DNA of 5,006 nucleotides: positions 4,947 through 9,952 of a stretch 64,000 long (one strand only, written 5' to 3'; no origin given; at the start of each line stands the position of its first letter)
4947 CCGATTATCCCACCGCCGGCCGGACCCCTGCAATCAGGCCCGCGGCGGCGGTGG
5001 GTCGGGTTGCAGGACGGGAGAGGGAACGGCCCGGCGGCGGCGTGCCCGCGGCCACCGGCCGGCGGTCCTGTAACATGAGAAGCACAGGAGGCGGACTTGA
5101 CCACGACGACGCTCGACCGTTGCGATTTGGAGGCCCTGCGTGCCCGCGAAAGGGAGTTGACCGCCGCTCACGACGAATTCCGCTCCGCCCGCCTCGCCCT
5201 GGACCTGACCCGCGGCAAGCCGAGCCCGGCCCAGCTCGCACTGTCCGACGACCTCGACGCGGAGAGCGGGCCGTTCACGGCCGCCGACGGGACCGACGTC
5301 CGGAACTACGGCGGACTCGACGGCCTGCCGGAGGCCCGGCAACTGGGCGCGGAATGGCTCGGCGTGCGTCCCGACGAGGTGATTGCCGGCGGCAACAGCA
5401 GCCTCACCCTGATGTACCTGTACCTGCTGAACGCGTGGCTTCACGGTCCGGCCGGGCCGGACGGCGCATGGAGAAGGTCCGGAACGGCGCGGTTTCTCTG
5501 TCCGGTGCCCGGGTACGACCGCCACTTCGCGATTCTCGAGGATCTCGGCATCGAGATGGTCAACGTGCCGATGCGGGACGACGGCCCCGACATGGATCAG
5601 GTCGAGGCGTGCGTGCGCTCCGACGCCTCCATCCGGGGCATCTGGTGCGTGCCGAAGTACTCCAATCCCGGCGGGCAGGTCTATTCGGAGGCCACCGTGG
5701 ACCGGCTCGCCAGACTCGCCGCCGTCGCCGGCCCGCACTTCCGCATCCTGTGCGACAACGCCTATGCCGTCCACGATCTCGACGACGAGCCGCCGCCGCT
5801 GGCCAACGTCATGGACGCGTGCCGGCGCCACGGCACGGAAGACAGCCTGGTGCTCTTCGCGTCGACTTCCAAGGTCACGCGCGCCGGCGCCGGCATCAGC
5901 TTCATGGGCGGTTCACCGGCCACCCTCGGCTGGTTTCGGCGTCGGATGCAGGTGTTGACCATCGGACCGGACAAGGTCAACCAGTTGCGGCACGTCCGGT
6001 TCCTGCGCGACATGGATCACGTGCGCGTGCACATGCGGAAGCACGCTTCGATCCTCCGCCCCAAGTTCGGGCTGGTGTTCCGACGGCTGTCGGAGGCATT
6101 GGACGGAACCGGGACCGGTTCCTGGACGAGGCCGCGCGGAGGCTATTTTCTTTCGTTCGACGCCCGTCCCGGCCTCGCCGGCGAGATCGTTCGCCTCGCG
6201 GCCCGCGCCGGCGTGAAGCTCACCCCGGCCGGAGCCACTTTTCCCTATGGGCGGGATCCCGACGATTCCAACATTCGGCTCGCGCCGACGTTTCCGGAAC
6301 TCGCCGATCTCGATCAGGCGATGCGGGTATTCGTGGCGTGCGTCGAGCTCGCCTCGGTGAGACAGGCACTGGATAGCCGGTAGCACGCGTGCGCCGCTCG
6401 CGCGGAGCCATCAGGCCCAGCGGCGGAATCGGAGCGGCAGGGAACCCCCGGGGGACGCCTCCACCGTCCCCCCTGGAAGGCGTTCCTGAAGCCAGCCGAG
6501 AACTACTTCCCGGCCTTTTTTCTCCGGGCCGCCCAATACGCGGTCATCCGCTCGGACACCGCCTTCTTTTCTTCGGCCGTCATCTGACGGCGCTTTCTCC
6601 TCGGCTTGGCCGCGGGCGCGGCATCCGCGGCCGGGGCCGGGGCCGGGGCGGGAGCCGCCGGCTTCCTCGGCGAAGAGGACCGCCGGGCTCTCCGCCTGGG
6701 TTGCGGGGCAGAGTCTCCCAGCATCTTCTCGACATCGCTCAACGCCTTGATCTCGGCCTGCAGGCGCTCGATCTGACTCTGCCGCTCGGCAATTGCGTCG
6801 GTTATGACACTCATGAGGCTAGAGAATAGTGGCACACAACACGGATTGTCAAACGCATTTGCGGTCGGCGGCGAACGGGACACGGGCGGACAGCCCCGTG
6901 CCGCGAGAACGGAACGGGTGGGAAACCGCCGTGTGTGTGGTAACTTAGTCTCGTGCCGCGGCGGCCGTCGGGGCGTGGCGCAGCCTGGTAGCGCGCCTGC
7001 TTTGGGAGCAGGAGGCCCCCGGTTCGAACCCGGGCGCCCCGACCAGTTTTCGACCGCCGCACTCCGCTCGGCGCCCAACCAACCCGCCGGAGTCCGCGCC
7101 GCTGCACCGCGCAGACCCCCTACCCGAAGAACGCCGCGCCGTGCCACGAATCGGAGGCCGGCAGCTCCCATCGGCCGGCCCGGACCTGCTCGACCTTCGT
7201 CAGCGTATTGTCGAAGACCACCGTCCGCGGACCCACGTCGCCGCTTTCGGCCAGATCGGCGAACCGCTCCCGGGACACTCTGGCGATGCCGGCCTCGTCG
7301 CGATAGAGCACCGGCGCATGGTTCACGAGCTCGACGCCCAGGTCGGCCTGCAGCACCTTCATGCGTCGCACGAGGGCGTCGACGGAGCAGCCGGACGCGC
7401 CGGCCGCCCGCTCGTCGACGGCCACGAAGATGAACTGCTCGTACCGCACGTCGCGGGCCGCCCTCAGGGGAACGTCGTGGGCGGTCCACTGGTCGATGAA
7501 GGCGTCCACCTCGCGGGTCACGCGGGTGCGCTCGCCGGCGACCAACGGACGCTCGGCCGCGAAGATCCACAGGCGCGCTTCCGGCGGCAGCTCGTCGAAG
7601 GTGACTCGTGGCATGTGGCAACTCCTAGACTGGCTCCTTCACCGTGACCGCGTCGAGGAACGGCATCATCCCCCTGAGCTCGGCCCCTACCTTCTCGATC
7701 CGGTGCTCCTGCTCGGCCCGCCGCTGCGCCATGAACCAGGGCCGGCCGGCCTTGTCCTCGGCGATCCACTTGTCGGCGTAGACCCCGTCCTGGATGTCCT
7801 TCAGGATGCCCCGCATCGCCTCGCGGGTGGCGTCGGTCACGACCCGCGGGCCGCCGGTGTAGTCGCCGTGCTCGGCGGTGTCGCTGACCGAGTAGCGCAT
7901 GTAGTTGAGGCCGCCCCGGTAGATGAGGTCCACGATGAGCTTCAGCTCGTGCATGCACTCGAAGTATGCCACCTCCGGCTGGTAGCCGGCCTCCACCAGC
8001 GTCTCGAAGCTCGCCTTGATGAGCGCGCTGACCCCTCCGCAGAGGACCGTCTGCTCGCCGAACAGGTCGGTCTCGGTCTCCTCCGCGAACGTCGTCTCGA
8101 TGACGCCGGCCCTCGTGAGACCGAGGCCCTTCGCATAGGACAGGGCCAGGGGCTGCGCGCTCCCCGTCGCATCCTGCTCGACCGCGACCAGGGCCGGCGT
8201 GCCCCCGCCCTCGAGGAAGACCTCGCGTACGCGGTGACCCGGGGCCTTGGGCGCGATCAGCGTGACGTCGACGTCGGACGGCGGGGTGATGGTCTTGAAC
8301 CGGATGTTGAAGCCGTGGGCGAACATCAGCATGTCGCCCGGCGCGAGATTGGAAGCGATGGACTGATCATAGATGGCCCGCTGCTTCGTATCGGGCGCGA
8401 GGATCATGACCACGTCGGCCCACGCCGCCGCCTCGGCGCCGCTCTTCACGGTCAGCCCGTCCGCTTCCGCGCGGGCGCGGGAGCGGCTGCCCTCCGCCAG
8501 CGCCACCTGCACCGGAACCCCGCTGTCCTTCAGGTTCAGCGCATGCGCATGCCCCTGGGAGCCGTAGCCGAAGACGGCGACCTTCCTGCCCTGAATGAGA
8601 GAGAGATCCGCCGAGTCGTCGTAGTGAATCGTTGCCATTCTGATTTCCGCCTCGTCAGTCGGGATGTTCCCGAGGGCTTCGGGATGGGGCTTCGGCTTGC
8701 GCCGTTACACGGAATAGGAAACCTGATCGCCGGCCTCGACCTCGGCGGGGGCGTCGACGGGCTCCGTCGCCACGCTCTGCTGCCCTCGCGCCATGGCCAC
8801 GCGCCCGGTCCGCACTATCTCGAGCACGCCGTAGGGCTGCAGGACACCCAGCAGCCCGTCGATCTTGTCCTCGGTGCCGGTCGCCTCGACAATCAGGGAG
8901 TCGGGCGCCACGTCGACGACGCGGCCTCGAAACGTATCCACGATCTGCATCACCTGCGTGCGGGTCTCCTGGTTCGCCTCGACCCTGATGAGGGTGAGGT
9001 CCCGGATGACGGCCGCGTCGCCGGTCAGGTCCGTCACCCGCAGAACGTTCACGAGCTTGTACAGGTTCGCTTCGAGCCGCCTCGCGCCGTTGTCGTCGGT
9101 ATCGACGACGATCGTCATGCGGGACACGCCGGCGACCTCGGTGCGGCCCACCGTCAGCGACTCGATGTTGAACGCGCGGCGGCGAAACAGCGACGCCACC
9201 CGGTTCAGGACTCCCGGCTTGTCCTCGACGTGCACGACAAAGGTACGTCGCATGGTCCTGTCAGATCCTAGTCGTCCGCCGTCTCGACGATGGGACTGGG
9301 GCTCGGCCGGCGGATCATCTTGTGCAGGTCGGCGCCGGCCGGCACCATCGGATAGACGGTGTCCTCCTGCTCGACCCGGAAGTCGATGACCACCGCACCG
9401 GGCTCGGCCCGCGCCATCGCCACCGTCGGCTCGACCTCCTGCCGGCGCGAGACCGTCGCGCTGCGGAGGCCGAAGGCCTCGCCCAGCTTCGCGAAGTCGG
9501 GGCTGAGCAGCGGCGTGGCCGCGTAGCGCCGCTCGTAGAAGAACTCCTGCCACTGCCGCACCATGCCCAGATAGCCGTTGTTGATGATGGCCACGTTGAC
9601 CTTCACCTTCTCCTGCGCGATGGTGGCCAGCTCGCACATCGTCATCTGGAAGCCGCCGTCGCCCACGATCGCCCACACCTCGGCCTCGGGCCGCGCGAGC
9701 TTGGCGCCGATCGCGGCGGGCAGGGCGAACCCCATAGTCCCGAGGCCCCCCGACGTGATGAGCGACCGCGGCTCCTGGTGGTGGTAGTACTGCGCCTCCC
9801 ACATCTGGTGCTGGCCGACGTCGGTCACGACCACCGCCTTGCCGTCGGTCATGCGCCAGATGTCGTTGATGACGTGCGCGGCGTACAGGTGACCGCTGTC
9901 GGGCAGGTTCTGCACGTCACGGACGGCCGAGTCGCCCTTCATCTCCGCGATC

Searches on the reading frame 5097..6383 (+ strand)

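Call 6: search_protein_families(library=ncbifam, proteins=[window:5097-6383:+])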
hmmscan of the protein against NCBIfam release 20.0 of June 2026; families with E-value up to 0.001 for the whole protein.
window:5097-6383:+ (428 aa): 9 families
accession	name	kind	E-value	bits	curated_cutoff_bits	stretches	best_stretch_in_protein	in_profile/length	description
NF053594.1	AAT_Rv3722c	equivalog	3.2e-170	566.3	435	1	13-422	2-411/412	aspartate aminotransferase type Ic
NF052290.2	MocR_like_YczR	exception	7.3e-18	64.5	487.4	1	132-410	189-452/458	MocR-like transcription factor YczR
NF041364.1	GntC_guanitoxin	equivalog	2.6e-12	46.3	415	1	133-380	87-326/356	guanitoxin biosynthesis PLP-dependent (S)-gamma-hydroxy-L-arginine cyclodehydratase GntC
NF052282.1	PLP_TF_PdxR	equivalog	6.7e-11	41.9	320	1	135-410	185-445/448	MocR-like pyridoxine biosynthesis transcription factor PdxR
NF005732.0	PRK07550.1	equivalog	9.6e-09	34.7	366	1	134-333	121-313/389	aminotransferase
NF005334.0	PRK06855.1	equivalog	0.00018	20.5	443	1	130-239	119-230/434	pyridoxal phosphate-dependent aminotransferase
TIGR01265.1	tyr_nico_aTase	subfamily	0.0006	18.9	292.45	0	28-224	27-212/403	tyrosine/nicotianamine family aminotransferase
NF006967.0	PRK09440.1-5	equivalog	0.00073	18.4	402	1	181-351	186-346/424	valine--pyruvate transaminase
TIGR04544.1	3metArgNH2trans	equivalog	0.00081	18.6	350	0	128-230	98-195/366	beta-methylarginine biosynthesis bifunctional aminotransferase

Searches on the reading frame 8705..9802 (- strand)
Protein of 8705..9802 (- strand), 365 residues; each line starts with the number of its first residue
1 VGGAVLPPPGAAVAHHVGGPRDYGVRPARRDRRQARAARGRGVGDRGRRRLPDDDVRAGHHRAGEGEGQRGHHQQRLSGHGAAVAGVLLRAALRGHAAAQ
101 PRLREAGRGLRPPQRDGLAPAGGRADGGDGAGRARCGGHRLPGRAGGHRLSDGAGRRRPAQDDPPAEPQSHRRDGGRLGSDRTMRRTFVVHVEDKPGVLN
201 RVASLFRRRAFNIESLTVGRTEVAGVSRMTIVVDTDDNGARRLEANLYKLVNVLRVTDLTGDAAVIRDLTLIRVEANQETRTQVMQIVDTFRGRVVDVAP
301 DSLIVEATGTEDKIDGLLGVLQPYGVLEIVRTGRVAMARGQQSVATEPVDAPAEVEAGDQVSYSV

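Call 6: search_protein_families(library=ncbifam, proteins=[window:8705-9802:-])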
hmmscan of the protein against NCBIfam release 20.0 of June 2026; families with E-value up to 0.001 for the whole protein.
window:8705-9802:- (365 aa): 8 families
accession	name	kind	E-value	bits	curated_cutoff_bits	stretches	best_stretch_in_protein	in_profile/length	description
NF008864.0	PRK11895.1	equivalog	5.7e-58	195.2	119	1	184-344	2-162/164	acetolactate synthase small subunit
TIGR00119.1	acolac_sm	equivalog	1.1e-53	181.5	56.9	1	184-341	1-158/158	acetolactate synthase small subunit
NF010078.0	PRK13562.1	equivalog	2.1e-11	43.7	96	1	184-258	1-78/84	ACT domain-containing protein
NF005233.0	PRK06737.1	equivalog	1.2e-10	41.4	102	1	184-259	1-76/76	ACT domain-containing protein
NF006036.0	PRK08178.1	equivalog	8e-09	35.4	128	1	187-268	16-96/102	acetolactate synthase small subunit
TIGR01327.1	PGDH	equivalog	1.4e-05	24.1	454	1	188-237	454-503/525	phosphoglycerate dehydrogenase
NF008362.0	PRK11152.1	equivalog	3.1e-05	23.8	68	1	184-257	2-74/85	acetolactate synthase 2 small subunit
TIGR00719.1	sda_beta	equivalog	0.00019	21.3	161.2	1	187-235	150-198/208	L-serine ammonia-lyase, iron-sulfur-dependent subunit beta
